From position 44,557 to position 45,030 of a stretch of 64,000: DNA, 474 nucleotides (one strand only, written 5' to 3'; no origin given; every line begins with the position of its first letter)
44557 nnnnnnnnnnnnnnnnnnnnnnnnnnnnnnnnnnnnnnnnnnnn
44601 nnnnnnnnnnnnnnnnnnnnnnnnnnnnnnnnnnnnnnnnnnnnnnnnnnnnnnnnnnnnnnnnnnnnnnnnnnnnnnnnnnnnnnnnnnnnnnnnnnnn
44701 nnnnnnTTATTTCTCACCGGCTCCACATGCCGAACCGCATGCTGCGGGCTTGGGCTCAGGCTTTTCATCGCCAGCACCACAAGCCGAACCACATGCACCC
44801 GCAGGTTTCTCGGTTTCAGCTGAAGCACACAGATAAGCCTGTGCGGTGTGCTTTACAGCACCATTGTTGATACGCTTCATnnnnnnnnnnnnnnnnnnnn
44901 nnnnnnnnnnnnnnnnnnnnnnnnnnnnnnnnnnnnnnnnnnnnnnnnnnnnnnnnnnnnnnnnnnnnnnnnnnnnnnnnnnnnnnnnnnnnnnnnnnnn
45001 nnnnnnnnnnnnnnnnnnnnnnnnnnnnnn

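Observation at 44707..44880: Unannotated 57-aa peptide with duplicated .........(D/E)EK modules directly upstream of the rSAM/SPASM gene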

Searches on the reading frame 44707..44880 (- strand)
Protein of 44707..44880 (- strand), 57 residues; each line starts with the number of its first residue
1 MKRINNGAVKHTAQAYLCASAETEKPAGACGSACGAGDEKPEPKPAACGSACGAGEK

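Call 4: search_protein_families(library=ncbifam, proteins=[window:44707-44880:-], max_evalue=0.01)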
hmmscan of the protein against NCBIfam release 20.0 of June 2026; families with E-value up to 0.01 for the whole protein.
window:44707-44880:- (57 aa): 1 family
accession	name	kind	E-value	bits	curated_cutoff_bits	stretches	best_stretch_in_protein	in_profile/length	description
TIGR04341.1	target_ACGX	subfamily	1.1e-08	35.6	28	1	7-57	8-65/65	ACGX-repeat peptide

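Call 5: search_protein_families(library=pfam, proteins=[window:44707-44880:-], max_evalue=0.01)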
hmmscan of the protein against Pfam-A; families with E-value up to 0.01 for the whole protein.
window:44707-44880:- (57 aa): 0 families

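Call 15: find_homologous_proteins(query=window:44710-44880:-, max_evalue=0.001)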
Query window:44710-44880:- (57 aa): 675 proteins with E <= 0.001 among 968 candidates; the best 120 are listed.
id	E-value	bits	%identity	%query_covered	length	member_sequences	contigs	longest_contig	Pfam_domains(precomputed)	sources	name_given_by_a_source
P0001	4.7e-35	135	88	100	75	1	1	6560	PF27855.1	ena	-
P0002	7.4e-32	125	82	100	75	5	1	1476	PF27855.1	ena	-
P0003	1.0e-28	115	77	100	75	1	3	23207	PF27855.1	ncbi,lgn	-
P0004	3.3e-28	114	96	100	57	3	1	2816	PF27855.1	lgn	-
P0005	5.5e-28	113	96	100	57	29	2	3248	PF27855.1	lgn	-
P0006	5.7e-28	113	75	100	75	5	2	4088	PF27855.1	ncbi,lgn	-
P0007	5.8e-27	110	91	100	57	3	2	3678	PF27855.1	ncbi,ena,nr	ncbi:MAG: ACGX-repeat peptide [Muribaculaceae bacterium]|nr:ACGX-repeat peptide [Muribaculaceae bact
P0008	2.3e-26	108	91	100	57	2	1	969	PF27855.1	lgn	-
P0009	1.0e-25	106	89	100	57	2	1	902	PF27855.1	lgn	-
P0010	3.5e-25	104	89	100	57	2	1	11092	PF27855.1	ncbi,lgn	-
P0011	4.1e-25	104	86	100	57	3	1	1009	PF27855.1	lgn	-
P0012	4.4e-25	104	90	100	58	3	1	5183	PF27855.1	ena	-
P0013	4.6e-25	104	88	100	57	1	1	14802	PF27855.1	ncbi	-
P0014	7.2e-25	103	88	100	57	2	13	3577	PF27855.1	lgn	-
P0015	9.9e-25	103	86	100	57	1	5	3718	PF27855.1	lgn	-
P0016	1.0e-24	103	89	100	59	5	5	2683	PF27855.1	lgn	-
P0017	1.0e-24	103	89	100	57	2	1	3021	PF27855.1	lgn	-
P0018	1.4e-24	102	86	100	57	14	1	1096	PF27855.1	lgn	-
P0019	2.5e-24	102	73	98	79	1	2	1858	PF27855.1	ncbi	-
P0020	2.9e-24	101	89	100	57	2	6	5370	PF27855.1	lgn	-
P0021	3.1e-24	101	86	100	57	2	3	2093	PF27855.1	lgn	-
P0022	3.9e-24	101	88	100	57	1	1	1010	PF27855.1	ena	-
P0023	4.3e-24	101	88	100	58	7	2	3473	PF27855.1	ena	-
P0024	5.2e-24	101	86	100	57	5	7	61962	PF27855.1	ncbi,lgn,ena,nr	ncbi:MAG: ACGX-repeat peptide [Muribaculaceae bacterium]|nr:ACGX-repeat peptide [Muribaculaceae bact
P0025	5.7e-24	100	86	98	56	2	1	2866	PF27855.1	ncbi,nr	ncbi:MAG: ACGX-repeat peptide [Paramuribaculum sp.]|nr:ACGX-repeat peptide [Paramuribaculum sp.]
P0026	8.1e-24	100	88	100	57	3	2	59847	PF27855.1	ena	-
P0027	1.1e-23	100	86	100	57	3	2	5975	PF27855.1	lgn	-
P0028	1.7e-23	99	84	100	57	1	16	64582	PF27855.1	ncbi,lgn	-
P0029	2.1e-23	99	88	100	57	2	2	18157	PF27855.1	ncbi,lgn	-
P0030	4.2e-23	98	88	100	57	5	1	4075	PF27855.1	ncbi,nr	ncbi:MAG: ACGX-repeat peptide [Muribaculaceae bacterium]|nr:ACGX-repeat peptide [Muribaculaceae bact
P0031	1.4e-22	96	84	100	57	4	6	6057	PF27855.1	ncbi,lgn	-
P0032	2.2e-22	95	84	100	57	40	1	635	PF27855.1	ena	-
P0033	2.8e-22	95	86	100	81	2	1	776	PF27855.1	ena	-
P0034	3.5e-22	95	81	100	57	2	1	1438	PF27855.1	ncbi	-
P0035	3.7e-22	95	84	100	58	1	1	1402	PF27855.1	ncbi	-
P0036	4.7e-22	94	84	100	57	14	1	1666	PF27855.1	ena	-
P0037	5.2e-22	94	84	100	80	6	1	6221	PF27855.1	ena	-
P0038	5.3e-22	94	84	100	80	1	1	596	PF27855.1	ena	-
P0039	5.4e-22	94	82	100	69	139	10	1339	PF27855.1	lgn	-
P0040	5.7e-22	94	84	100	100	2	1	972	PF27855.1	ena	-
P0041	5.9e-22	94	84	100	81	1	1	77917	PF27855.1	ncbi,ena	-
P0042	6.1e-22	94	79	100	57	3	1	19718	PF27855.1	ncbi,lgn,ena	-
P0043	6.7e-22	94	79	100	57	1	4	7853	PF27855.1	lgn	-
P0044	9.2e-22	94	84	100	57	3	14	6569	PF27855.1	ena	-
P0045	9.3e-22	94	79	100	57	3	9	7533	PF27855.1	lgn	-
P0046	1.1e-21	93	84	100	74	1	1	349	PF27855.1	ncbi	-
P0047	1.3e-21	93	81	100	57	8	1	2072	PF27855.1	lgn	-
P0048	1.4e-21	93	82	100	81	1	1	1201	PF27855.1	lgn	-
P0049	1.4e-21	93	82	100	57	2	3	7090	PF27855.1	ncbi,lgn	-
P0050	1.6e-21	93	75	100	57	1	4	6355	PF27855.1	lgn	-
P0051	1.8e-21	93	84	100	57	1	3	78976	PF27855.1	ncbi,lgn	-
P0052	1.9e-21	93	81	100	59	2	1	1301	PF27855.1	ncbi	-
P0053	2.8e-21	92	75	100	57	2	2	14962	PF27855.1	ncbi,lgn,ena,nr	ncbi:MAG: ACGX-repeat peptide [Muribaculaceae bacterium]|nr:ACGX-repeat peptide [Muribaculaceae bact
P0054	3.1e-21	92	82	100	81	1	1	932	PF27855.1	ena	-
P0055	3.8e-21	92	77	100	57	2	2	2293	PF27855.1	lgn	-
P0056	4.1e-21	92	84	100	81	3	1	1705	PF27855.1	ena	-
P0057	4.2e-21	91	77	100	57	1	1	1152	PF27855.1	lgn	-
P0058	4.2e-21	91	84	100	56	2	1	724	PF27855.1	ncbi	-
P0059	4.5e-21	91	80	77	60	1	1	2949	PF27855.1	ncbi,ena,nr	ncbi:MAG: hypothetical protein K2K84_07475 [Muribaculaceae bacterium]|nr:hypothetical protein [Murib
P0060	4.7e-21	91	79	100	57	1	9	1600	PF27855.1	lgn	-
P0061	4.7e-21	91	79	100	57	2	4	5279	PF27855.1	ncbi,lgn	-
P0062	5.3e-21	91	79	100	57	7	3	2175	PF27855.1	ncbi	-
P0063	5.6e-21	91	83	100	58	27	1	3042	PF27855.1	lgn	-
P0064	5.9e-21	91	81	100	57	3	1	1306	PF27855.1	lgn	-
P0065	6.6e-21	91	84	100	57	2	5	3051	PF27855.1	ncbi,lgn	-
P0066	7.1e-21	91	82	100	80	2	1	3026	PF27855.1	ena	-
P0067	8.2e-21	91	64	98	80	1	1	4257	PF27855.1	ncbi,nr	ncbi:MAG: ACGX-repeat peptide [Bacteroidales bacterium]|nr:ACGX-repeat peptide [Bacteroidales bacter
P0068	9.1e-21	90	79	100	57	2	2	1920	PF27855.1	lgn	-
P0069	1.1e-20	90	86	98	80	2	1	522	PF27855.1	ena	-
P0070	1.4e-20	90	75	100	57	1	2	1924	PF27855.1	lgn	-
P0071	1.6e-20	90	81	100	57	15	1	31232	PF27855.1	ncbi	-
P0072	1.6e-20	90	81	100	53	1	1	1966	PF27855.1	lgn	-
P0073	2.5e-20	89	82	100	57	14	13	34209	PF27855.1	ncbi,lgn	-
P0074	2.6e-20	89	77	100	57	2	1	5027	PF27855.1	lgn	-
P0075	2.6e-20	89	79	100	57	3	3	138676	PF27855.1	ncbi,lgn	-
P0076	3.5e-20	89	79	100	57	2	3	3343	PF27855.1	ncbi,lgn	-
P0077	4.9e-20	88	79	100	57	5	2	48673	PF27855.1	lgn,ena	-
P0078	4.9e-20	88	79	100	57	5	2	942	PF27855.1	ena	-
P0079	5.7e-20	88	83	95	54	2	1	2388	PF27855.1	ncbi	-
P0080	7.3e-20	88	81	100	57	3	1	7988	PF27855.1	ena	-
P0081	8.9e-20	87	79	100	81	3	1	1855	PF27855.1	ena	-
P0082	1.2e-19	87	83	100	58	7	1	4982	PF27855.1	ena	-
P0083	1.4e-19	87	77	100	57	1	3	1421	PF27855.1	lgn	-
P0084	1.5e-19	87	79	100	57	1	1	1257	PF27855.1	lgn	-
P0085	1.7e-19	86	77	100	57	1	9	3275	PF27855.1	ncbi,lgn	-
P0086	2.2e-19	86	80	100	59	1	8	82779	PF27855.1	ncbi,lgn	-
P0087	3.2e-19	86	74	100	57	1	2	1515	PF27855.1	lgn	-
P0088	3.7e-19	85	79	100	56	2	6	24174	PF27855.1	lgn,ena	-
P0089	7.1e-19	85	77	100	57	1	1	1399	PF27855.1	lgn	-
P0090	2.1e-18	83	72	100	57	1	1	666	PF27855.1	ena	-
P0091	2.1e-18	83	72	100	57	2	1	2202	PF27855.1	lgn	-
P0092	3.0e-18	83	70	100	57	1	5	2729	PF27855.1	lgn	-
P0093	3.4e-18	82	76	100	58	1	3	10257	PF27855.1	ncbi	-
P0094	4.9e-18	82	75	100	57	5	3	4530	PF27855.1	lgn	-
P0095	5.4e-18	82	74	100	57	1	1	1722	PF27855.1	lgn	-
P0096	7.5e-18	81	76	100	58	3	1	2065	PF27855.1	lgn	-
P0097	9.2e-18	81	78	100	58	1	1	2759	PF27855.1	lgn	-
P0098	9.9e-18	81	73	100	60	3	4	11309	PF27855.1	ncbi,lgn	-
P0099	1.7e-17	80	70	100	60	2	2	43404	PF27855.1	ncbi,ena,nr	ncbi:MAG: ACGX-repeat peptide [Paraprevotella sp.]|nr:ACGX-repeat peptide [Paraprevotella sp.]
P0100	1.7e-17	80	56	100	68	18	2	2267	PF27855.1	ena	-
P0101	3.6e-17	79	74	100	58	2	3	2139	PF27855.1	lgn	-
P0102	3.6e-17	79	61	98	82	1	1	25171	PF27855.1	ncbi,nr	ncbi:MAG: ACGX-repeat peptide [Bacteroidales bacterium]|nr:ACGX-repeat peptide [Bacteroidales bacter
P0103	3.7e-17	79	74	100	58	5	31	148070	PF27855.1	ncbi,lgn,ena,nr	ncbi:MAG: hypothetical protein K2J29_10180 [Muribaculaceae bacterium]|nr:hypothetical protein [Murib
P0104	4.0e-17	79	54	100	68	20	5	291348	PF27855.1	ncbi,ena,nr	ncbi:MAG: ACGX-repeat peptide [Paludibacteraceae bacterium]|nr:ACGX-repeat peptide [Paludibacteracea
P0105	4.4e-17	79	74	100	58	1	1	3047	PF27855.1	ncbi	-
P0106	5.0e-17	79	72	100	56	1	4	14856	PF27855.1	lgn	-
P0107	9.4e-17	78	66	100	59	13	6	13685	PF27855.1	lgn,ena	-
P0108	9.5e-17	78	73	100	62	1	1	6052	PF27855.1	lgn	-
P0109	2.1e-16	77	67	100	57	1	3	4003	PF27855.1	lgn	-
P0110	2.3e-16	77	70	100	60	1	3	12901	PF27855.1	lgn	-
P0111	2.7e-16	76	71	100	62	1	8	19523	PF27855.1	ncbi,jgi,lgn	jgi:ACGX-repeat protein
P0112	2.9e-16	76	74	100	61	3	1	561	PF27855.1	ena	-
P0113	3.4e-16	76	65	100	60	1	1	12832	PF27855.1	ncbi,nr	ncbi:MAG: ACGX-repeat peptide [Bacteroidia bacterium]|nr:ACGX-repeat peptide [Bacteroidia bacterium]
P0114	7.3e-16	75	55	100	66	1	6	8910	PF27855.1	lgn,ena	-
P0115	9.8e-16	75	70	100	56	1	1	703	PF27855.1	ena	-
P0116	1.2e-15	74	65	86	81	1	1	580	PF27855.1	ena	-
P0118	2.1e-15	74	53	98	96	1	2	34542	PF27855.1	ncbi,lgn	-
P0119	2.1e-15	74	51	100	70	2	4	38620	PF27855.1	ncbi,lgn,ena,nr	ncbi:MAG: hypothetical protein IJV33_04460 [Bacteroidaceae bacterium]|nr:hypothetical protein [Bacte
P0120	2.3e-15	74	75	88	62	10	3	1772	PF27855.1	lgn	-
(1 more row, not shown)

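Call 23: search_protein_representatives(protein=window:44710-44880:-)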
Query: 57 residues. Proteins with E-value up to 0.001 (for the whole library): 193; up to 1e-10: 20; up to 1e-30: 0. The best 150 are listed.
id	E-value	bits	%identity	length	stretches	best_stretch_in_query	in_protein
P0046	3.5e-22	93.3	84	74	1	1-57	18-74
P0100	5.4e-18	80.2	81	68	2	1-57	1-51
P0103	1.2e-17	79.1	75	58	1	1-57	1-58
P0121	9.1e-17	76.3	66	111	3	28-55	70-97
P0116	3.8e-16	74.4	79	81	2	19-56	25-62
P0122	4.6e-15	71.0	76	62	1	8-57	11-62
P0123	5.3e-15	70.8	76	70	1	1-46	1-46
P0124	1.0e-14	69.9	66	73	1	1-57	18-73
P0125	1.4e-14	69.4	62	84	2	4-57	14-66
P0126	2.5e-14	68.7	74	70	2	9-57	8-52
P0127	5.5e-14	67.6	83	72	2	26-56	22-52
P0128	1.9e-13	65.9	74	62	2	29-57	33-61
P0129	2.0e-13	65.8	74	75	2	7-57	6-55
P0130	1.1e-12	63.5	83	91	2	19-57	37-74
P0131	1.3e-12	63.3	77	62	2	24-57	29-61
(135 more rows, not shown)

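Call 26: find_encoding_contigs(protein=P0104, flank=6000, max_places=3)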
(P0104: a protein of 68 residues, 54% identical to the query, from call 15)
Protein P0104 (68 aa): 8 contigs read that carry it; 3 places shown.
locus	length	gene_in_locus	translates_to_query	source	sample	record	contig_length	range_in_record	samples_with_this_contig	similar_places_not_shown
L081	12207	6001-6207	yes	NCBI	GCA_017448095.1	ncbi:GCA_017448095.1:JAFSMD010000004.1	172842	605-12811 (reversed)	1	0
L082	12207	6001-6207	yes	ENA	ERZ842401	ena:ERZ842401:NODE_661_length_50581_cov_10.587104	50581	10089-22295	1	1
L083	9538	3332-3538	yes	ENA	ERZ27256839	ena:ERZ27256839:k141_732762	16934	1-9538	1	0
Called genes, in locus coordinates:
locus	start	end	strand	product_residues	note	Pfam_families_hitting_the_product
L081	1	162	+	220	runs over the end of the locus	PF03167:UDG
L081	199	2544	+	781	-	PF02739:5_3_exonuc_N, PF01367:5_3_exonuc, PF00476:DNA_pol_A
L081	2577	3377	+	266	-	PF16227:DUF4886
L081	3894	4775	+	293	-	PF02661:Fic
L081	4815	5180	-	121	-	PF01638:HxlR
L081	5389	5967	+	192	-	PF14512:TM1586_NiRdase (faint), PF00881:Nitroreductase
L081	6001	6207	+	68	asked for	PF27855:Target_ACGX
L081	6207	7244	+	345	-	PF04055:Radical_SAM, PF13186:SPASM (weak)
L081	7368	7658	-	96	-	PF06961:DUF1294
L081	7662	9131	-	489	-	PF04616:Glyco_hydro_43, PF17851:GH43_C2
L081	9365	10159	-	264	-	PF02544:Steroid_dh (faint), PF06966:DUF1295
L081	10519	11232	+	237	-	PF01427:Peptidase_M15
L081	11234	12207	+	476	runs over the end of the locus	PF00497:SBP_bac_3, PF00528:BPD_transp_1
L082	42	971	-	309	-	PF00248:Aldo_ket_red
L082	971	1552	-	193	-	PF25087:GMPPB_C (faint), PF00132:Hexapep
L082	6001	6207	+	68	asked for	PF27855:Target_ACGX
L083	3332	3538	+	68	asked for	PF27855:Target_ACGX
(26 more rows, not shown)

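Call 27: find_encoding_contigs(protein=P0119, flank=6000, max_places=3)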
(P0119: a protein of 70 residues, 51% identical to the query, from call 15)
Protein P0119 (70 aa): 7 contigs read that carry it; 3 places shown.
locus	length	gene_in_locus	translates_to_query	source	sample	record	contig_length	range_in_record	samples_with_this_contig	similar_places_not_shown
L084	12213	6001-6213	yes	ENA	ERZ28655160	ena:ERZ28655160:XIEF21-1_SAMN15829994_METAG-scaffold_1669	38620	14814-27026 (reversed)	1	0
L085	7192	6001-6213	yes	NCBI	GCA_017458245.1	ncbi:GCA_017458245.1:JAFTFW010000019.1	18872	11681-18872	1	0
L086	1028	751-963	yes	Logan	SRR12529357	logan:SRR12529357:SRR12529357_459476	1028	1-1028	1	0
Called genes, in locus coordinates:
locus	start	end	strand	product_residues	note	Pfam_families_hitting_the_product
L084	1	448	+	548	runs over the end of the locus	-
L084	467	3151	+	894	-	PF13620:CarboxypepD_reg, PF13715:CarbopepD_reg_2 (weak), PF14905:OMP_b-brl_3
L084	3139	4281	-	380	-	PF14391:DUF4421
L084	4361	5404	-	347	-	-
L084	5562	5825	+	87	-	-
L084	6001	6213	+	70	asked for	PF27855:Target_ACGX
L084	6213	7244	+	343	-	PF04055:Radical_SAM, PF13186:SPASM (weak)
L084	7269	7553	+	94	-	PF03992:ABM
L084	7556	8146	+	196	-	PF00881:Nitroreductase, PF14512:TM1586_NiRdase (faint)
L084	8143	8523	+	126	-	PF01638:HxlR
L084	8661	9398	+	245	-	PF04474:DUF554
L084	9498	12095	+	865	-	PF07944:Beta-AFase-like_GH127_cat, PF20736:Glyco_hydro127M, PF16375:DUF4986, PF20620:DUF6805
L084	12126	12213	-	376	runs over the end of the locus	PF00691:OmpA (weak)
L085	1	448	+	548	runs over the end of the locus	-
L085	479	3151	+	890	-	PF13620:CarboxypepD_reg, PF13715:CarbopepD_reg_2 (weak), PF14905:OMP_b-brl_3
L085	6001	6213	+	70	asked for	PF27855:Target_ACGX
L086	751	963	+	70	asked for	PF27855:Target_ACGX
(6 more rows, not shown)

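Call 28: find_encoding_contigs(protein=P0118, flank=6000, max_places=2)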
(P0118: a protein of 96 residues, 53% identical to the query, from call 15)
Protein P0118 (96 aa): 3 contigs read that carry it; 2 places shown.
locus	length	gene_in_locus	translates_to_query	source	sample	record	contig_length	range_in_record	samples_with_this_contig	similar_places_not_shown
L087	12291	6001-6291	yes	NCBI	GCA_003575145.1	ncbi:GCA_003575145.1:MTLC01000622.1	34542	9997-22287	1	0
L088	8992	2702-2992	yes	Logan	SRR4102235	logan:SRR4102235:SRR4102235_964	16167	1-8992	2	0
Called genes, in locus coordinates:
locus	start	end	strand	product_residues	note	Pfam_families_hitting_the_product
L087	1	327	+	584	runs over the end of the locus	-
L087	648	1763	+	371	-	PF06067:DUF932 (weak)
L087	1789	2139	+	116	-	-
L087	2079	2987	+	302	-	-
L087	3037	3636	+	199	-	PF04404:ERF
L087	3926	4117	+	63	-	PF21531:Rv2175c_wHTH (weak), PF12728:HTH_17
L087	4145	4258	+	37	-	-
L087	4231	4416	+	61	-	PF12728:HTH_17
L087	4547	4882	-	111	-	PF01638:HxlR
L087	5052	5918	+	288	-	-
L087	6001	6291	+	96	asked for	PF27855:Target_ACGX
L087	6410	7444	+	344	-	PF04055:Radical_SAM, PF13186:SPASM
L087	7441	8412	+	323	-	PF08240:ADH_N, PF00107:ADH_zinc_N, PF13602:ADH_zinc_N_2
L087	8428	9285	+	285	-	-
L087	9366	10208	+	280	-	PF08902:DUF1848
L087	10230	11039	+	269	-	PF01661:Macro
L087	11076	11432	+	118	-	-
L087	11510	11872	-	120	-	PF01381:HTH_3, PF12844:HTH_19 (weak), PF13560:HTH_31 (weak)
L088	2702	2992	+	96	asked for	PF27855:Target_ACGX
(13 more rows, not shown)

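Call 59: search_protein_families(library=ncbifam, proteins=[L087:5052-5918:+, L087:8428-9285:+, L087:9366-10208:+, L081:5389-5967:+], max_evalue=0.01)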
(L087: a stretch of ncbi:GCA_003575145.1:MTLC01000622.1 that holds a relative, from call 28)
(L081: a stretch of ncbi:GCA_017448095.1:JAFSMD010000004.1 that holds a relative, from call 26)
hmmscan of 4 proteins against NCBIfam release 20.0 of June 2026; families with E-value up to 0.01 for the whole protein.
L087:5052-5918:+ (288 aa): 2 families
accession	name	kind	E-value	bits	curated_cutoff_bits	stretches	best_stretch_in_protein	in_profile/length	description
NF040580.1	MBL_fold_Vmh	equivalog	4.3e-07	29.5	430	1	62-284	44-278/286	Vmh family MBL fold metallo-hydrolase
NF012229.1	bla_class_B_core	domain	0.0018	18.4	100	1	57-174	14-128/139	metallo-beta-lactamase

L087:8428-9285:+ (285 aa): 2 families
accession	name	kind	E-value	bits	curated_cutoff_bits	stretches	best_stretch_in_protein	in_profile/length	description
NF001753.0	PRK00481.1-3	subfamily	8e-07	28.3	243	1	15-186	4-159/252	NAD-dependent protein deacylase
NF001752.0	PRK00481.1-1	equivalog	0.00081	19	221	1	13-170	3-154/242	NAD-dependent protein deacylase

L087:9366-10208:+ (280 aa): 0 families

L081:5389-5967:+ (192 aa): 5 families
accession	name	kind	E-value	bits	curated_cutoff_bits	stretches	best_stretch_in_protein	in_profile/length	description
NF008033.1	PRK10765.1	equivalog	1.9e-09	37.3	223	1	4-62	5-63/240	oxygen-insensitive NADPH nitroreductase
TIGR02476.1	BluB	equivalog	2.1e-05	24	150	1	3-58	9-64/205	5,6-dimethylbenzimidazole synthase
TIGR03553.1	F420_FbiB_CTERM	equivalog_domain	0.00095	19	249.55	1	7-186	3-188/194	F420 biosynthesis protein FbiB, C-terminal domain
NF009810.0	PRK13294.1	equivalog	0.0015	17.5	304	1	7-190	258-447/449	coenzyme F420-0:L-glutamate ligase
NF003768.0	PRK05365.1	equivalog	0.0079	15.7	152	0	6-61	17-72/200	malonic semialdehyde reductase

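Call 70: search_protein_families(library=pfam, proteins=[L087:8428-9285:+, L087:9366-10208:+], max_evalue=0.01)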
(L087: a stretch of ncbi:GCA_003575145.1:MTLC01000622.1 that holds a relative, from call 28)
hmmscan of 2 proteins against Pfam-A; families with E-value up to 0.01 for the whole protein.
L087:8428-9285:+ (285 aa): 0 families

L087:9366-10208:+ (280 aa): 1 family
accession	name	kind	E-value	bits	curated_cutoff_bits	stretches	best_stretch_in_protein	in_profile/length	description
PF08902.16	DUF1848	-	3.5e-83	279.9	30.5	1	1-233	29-262/262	Domain of unknown function (DUF1848)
